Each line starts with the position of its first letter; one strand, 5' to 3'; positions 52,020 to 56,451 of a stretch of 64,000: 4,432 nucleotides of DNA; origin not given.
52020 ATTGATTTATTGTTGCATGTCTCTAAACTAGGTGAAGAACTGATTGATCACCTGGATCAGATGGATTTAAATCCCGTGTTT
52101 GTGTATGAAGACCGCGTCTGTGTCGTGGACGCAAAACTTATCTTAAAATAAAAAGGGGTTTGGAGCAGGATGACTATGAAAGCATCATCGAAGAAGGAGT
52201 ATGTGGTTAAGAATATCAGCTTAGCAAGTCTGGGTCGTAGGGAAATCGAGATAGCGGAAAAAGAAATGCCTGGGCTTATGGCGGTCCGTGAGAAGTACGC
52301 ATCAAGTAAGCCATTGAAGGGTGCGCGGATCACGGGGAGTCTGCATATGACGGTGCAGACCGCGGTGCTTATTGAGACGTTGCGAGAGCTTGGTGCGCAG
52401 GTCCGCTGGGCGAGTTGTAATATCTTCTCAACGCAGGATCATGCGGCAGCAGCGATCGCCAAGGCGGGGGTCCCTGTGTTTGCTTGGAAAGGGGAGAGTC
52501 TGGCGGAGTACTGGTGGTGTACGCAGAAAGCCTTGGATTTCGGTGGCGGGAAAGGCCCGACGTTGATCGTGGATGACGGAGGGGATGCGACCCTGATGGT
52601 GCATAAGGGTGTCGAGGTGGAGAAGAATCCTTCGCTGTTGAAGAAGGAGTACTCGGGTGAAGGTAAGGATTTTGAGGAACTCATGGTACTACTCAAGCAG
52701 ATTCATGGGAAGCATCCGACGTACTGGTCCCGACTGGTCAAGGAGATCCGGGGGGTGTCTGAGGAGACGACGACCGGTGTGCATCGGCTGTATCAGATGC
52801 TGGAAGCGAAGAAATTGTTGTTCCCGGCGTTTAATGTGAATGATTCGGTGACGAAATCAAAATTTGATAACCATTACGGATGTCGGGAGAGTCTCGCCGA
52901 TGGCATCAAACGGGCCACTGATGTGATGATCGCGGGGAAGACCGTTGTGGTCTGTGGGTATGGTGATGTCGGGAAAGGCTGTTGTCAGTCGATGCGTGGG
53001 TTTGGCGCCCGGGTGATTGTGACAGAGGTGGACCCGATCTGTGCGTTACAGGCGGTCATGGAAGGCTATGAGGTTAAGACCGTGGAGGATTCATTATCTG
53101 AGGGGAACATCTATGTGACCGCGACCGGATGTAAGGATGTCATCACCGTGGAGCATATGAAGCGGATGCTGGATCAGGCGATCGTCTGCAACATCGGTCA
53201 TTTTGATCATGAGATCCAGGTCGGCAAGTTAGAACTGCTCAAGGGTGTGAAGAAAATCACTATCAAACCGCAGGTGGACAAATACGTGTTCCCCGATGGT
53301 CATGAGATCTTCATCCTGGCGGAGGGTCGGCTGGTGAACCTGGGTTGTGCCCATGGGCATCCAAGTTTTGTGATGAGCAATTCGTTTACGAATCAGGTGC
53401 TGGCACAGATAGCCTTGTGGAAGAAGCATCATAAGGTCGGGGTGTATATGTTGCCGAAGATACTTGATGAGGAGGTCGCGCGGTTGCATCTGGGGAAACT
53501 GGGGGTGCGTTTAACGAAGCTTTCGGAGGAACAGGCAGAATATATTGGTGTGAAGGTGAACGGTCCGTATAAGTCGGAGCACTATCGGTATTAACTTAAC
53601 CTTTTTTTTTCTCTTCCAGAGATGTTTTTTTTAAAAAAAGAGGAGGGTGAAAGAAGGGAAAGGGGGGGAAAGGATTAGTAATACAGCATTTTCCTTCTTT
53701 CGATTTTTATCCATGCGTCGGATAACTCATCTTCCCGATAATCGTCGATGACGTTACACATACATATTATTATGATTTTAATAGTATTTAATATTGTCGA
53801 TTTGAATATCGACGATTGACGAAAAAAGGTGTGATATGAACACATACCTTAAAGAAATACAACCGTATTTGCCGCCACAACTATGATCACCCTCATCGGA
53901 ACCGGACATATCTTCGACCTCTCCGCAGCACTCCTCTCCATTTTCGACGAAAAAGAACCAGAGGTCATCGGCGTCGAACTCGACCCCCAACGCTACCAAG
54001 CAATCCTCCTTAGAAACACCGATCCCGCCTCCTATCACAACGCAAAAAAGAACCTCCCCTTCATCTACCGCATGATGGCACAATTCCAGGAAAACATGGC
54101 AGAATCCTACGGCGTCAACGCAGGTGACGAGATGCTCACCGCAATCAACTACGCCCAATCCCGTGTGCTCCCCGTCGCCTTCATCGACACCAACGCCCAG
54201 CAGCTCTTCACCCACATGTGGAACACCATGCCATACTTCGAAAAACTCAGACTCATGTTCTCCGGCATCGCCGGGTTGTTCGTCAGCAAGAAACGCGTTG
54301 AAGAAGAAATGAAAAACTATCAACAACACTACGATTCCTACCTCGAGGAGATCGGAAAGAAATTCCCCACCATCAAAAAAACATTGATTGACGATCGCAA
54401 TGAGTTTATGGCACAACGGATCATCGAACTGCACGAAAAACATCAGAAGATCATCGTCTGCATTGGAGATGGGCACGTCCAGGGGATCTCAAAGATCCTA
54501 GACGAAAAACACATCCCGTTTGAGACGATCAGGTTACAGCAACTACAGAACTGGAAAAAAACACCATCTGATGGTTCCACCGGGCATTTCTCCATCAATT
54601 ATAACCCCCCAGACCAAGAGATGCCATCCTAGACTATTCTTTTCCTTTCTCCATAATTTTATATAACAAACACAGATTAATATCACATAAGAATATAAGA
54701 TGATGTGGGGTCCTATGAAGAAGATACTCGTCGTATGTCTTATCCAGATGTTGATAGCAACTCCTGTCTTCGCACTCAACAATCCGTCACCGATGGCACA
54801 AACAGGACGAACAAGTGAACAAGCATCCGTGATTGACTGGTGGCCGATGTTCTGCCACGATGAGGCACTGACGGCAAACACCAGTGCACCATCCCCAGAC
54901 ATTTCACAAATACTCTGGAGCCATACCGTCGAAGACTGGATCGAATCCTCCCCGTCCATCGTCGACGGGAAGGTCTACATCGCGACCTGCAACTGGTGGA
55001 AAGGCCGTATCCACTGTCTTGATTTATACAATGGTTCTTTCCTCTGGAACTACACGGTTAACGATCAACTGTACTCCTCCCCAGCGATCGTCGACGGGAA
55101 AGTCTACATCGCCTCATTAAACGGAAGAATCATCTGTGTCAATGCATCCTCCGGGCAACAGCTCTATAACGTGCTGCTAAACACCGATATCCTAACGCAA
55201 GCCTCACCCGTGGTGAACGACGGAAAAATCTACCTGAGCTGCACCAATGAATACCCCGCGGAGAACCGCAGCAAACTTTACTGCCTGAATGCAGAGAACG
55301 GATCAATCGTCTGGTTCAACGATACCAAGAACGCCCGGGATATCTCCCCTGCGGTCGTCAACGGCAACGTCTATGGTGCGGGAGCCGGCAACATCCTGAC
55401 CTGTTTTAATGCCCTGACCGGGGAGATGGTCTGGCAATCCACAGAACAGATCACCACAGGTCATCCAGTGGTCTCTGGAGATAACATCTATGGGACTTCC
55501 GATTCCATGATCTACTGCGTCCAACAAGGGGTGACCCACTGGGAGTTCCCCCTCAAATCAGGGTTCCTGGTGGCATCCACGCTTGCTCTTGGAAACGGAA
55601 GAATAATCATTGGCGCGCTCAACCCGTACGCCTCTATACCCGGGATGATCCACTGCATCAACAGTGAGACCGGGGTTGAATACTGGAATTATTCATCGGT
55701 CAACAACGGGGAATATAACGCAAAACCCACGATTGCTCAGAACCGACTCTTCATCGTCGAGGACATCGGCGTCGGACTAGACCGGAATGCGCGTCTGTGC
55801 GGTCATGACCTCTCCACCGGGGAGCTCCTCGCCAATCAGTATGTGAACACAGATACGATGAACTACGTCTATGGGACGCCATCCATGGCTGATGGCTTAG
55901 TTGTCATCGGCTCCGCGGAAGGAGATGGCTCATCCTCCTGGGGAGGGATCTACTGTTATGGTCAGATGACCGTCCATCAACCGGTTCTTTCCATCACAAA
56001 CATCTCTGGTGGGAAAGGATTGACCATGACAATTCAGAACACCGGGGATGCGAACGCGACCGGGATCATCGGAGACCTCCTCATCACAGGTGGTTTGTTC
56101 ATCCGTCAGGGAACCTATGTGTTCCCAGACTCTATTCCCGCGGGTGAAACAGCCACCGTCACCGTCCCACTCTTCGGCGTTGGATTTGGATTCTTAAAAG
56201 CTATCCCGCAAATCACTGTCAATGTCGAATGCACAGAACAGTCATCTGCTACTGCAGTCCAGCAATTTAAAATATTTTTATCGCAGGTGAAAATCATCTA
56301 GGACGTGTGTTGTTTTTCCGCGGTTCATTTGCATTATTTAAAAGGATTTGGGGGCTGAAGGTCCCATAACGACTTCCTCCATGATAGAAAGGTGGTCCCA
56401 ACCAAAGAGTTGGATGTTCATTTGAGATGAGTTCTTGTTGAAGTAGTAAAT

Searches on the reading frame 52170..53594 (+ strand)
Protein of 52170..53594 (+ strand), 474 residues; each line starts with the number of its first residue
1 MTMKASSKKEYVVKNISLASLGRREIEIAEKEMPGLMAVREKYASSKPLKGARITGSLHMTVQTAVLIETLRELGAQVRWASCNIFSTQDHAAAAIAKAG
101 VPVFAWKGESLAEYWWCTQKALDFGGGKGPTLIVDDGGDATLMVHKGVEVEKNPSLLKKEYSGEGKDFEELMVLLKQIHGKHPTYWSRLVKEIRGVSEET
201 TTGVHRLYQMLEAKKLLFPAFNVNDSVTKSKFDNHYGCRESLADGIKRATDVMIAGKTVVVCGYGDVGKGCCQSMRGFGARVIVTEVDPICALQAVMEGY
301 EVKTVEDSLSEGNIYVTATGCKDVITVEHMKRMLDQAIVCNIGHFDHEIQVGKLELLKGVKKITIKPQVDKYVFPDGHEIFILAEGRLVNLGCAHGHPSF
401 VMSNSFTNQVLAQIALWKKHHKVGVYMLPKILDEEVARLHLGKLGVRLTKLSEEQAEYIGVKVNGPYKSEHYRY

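Call 74: search_protein_families(library=pfam, proteins=[window:52170-53594:+], max_evalue=0.001)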
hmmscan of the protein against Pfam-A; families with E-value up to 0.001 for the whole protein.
window:52170-53594:+ (474 aa): 4 families
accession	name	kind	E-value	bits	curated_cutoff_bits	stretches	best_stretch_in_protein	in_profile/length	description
PF05221.23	AdoHcyase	-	2.6e-146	486.9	25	1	10-473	1-299/299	S-adenosyl-L-homocysteine hydrolase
PF00670.27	AdoHcyase_NAD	-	2.6e-81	271.9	27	1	234-396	1-162/162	S-adenosyl-L-homocysteine hydrolase, NAD binding domain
PF02826.25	2-Hacid_dh_C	-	4.5e-06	26.6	25.1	1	252-343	32-127/178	D-isomer specific 2-hydroxyacid dehydrogenase, NAD binding domain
PF07991.19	KARI_N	-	2.4e-05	24.4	20.6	1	254-367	2-117/165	Acetohydroxy acid isomeroreductase, NADPH-binding domain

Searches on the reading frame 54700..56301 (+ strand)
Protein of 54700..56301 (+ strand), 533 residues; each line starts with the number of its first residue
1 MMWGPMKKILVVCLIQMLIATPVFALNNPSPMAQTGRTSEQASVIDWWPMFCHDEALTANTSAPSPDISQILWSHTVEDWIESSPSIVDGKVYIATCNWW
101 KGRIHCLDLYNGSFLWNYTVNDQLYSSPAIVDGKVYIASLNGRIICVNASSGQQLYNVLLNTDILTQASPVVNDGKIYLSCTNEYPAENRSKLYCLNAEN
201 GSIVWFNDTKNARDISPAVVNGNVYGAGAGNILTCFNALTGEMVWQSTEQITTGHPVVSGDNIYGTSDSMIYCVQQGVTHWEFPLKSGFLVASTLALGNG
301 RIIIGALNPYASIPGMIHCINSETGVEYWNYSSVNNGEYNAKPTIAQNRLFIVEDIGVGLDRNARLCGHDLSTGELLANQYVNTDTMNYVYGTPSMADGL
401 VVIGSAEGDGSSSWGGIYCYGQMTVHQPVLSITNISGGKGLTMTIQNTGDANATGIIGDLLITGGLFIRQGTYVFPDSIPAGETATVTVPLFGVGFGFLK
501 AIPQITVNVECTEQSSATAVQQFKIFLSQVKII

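Call 4: search_protein_families(library=pfam, proteins=[window:54700-56301:+], max_evalue=0.01)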
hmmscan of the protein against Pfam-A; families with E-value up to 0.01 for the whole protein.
window:54700-56301:+ (533 aa): 3 families
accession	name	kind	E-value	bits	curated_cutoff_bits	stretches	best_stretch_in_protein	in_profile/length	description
PF13360.13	PQQ_2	-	2.2e-30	106.5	27.6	2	70-280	14-221/233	Outer membrane protein assembly factor BamB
PF13570.13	Beta-prop_ACSF4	-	4.4e-27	95.8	133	2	70-182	82-193/329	Beta-alanine-activating enzyme, beta-propeller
PF01011.28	PQQ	-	2.1e-06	27.2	26.7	0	124-179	49-104/595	Glucose/ethanol/alcohol dehydrogenase, beta-propeller domain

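Call 6: search_protein_families(library=ncbifam, proteins=[window:54700-56301:+], max_evalue=0.01)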
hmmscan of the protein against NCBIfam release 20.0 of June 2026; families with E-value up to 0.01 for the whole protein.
window:54700-56301:+ (533 aa): 5 families
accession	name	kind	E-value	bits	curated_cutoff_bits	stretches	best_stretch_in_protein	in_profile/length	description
TIGR03300.1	assembly_YfgL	equivalog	4.5e-24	84.8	285.2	2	72-209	43-173/377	outer membrane protein assembly factor BamB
NF008351.0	PRK11138.1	equivalog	3.4e-17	62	423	1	127-282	64-230/394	outer membrane protein assembly factor BamB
TIGR03075.1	PQQ_enz_alc_DH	subfamily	2.9e-14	52.6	480.05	2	80-158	60-146/530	PQQ-dependent dehydrogenase, methanol/ethanol family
NF053615.1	SerThrKinAfsKStmc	equivalog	1.8e-12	46.7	1300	1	81-289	566-774/809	protein serine/threonine kinase AfsK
TIGR04528.1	acido_non_PQQ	subfamily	2.8e-08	33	650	1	79-209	48-181/493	acido-empty-quinoprotein group A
